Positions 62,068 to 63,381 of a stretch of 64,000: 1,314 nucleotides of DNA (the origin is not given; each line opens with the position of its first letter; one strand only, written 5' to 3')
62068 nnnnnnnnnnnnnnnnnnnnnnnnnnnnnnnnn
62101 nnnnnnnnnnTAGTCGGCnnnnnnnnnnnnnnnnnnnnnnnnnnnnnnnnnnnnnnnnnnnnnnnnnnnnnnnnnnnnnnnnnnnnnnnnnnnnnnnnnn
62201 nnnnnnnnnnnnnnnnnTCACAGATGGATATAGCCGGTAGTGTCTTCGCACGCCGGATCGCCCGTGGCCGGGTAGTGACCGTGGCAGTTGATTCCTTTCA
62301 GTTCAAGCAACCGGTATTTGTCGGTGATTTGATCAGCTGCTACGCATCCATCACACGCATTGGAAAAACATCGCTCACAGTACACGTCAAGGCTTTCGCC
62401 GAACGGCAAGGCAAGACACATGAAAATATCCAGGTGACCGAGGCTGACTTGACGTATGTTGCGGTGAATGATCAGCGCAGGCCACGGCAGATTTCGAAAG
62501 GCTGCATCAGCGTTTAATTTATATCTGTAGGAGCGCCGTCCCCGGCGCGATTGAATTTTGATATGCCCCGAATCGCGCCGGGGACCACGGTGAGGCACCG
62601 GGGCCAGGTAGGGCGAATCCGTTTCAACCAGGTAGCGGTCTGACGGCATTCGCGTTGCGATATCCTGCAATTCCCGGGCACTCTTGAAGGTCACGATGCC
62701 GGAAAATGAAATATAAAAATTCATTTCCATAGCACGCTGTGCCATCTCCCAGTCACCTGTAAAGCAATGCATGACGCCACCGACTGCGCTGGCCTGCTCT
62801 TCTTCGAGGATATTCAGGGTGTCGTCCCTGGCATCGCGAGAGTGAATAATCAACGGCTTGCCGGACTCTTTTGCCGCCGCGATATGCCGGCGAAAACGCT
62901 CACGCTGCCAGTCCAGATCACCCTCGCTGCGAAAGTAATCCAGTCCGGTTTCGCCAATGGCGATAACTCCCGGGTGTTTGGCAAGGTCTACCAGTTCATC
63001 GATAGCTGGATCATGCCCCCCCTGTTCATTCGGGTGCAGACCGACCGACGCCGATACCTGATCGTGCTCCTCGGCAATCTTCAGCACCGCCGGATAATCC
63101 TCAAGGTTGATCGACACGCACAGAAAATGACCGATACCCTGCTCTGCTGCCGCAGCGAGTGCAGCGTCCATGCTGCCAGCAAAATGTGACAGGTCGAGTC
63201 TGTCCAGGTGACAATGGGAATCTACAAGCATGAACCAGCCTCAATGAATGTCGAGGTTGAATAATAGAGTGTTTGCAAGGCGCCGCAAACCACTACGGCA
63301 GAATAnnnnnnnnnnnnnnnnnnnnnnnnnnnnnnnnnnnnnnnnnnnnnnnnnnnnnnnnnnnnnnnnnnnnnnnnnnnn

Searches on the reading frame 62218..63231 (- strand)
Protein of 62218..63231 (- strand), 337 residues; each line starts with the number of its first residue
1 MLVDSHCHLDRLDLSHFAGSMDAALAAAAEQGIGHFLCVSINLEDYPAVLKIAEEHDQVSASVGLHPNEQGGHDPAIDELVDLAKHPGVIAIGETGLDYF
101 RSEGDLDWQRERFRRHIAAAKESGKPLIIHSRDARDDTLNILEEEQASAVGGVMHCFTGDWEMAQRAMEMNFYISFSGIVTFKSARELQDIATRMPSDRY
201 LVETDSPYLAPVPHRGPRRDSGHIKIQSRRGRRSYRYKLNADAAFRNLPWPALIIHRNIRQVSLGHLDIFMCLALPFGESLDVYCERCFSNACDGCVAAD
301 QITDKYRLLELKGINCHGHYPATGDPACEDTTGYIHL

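Call 111: search_protein_families(library=pfam, proteins=[window:62218-63231:-], max_evalue=0.00001)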
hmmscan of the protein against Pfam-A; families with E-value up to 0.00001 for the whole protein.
window:62218-63231:- (337 aa): 1 family
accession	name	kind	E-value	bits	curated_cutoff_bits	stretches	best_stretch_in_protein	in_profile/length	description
PF01026.27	TatD_DNase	-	4.1e-70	236.5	27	1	3-219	1-217/253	TatD related DNase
